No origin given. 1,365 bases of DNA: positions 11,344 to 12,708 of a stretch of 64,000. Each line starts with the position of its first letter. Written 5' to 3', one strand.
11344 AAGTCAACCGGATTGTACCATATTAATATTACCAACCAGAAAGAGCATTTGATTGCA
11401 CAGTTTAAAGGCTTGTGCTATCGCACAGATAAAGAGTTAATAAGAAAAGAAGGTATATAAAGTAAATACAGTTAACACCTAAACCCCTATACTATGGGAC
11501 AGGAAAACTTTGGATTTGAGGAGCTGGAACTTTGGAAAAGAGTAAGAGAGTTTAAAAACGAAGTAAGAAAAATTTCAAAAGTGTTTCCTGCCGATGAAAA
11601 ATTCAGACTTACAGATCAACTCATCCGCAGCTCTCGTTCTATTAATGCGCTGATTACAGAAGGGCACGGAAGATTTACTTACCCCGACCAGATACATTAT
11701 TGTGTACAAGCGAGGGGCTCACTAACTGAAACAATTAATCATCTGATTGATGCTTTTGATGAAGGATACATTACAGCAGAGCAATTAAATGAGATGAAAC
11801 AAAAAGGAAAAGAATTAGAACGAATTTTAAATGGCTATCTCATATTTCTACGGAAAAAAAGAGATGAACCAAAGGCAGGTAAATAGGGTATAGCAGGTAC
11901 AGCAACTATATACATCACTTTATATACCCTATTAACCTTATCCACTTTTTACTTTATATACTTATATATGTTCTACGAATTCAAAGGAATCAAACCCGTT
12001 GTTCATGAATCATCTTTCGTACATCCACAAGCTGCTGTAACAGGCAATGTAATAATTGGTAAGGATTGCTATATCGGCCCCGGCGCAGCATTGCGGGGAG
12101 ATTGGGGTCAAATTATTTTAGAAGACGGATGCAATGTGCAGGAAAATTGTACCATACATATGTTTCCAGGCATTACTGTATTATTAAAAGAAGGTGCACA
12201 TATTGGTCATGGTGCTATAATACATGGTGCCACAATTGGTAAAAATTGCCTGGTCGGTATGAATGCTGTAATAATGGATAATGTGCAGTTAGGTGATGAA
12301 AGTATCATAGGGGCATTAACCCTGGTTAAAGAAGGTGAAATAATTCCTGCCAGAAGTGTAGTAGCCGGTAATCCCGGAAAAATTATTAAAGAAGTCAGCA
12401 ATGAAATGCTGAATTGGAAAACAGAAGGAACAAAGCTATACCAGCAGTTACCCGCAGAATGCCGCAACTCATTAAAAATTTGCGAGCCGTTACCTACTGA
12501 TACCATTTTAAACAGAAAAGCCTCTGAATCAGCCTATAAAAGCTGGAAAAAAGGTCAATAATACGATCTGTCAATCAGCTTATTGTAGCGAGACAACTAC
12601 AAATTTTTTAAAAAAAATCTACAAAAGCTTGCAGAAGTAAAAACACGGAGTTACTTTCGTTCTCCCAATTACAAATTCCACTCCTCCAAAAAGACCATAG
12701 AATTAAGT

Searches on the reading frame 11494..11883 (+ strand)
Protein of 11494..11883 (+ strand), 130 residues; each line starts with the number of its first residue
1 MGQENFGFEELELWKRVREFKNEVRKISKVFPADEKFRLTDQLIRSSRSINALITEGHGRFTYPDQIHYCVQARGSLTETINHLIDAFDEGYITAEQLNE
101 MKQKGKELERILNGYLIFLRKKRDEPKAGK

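Call 9: search_protein_families(library=pfam, proteins=[window:11494-11883:+], max_evalue=0.01)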
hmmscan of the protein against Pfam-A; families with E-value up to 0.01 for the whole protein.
window:11494-11883:+ (130 aa): 1 family
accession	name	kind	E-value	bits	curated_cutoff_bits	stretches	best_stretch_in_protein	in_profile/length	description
PF05635.17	23S_rRNA_IVP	-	1.1e-29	103.2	33.8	1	9-114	1-106/106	23S rRNA-intervening sequence protein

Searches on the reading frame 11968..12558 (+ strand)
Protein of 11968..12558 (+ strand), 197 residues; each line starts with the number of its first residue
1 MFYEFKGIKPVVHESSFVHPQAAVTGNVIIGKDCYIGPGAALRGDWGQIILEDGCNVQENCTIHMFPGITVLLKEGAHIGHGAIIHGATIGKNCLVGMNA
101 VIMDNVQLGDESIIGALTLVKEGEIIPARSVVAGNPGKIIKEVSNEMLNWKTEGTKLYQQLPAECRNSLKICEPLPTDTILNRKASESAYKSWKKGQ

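Call 9: search_protein_families(library=pfam, proteins=[window:11968-12558:+], max_evalue=0.01)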
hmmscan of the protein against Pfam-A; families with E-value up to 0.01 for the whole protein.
window:11968-12558:+ (197 aa): 7 families
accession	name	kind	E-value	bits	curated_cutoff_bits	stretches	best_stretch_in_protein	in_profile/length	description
PF00132.30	Hexapep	-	4.6e-20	70.8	27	2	87-120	1-34/36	Bacterial transferase hexapeptide (six repeats)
PF14602.12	Hexapep_2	-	3.6e-09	36.6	27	1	89-116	3-28/34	Hexapeptide repeat of succinyl-transferase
PF25084.1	LbH_EIF2B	-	1.1e-08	35.4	54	1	71-122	22-83/105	EIF2B subunit epsilon LbH domain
PF21711.3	DCTN5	-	6.2e-05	23.2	40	1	68-160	88-174/182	Dynactin subunit 5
PF24894.1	Hexapep_GlmU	-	9.2e-05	22.9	23.3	0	71-115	41-84/104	GlmU-like, C-terminal hexapeptide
PF25087.1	GMPPB_C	-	0.0016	18.5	39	1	25-134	8-103/110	GMPPB C-terminal domain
PF25247.1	LbH_GLGC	-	0.0054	17.1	27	0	79-116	76-113/135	GLGC left-handed parallel beta-helix domain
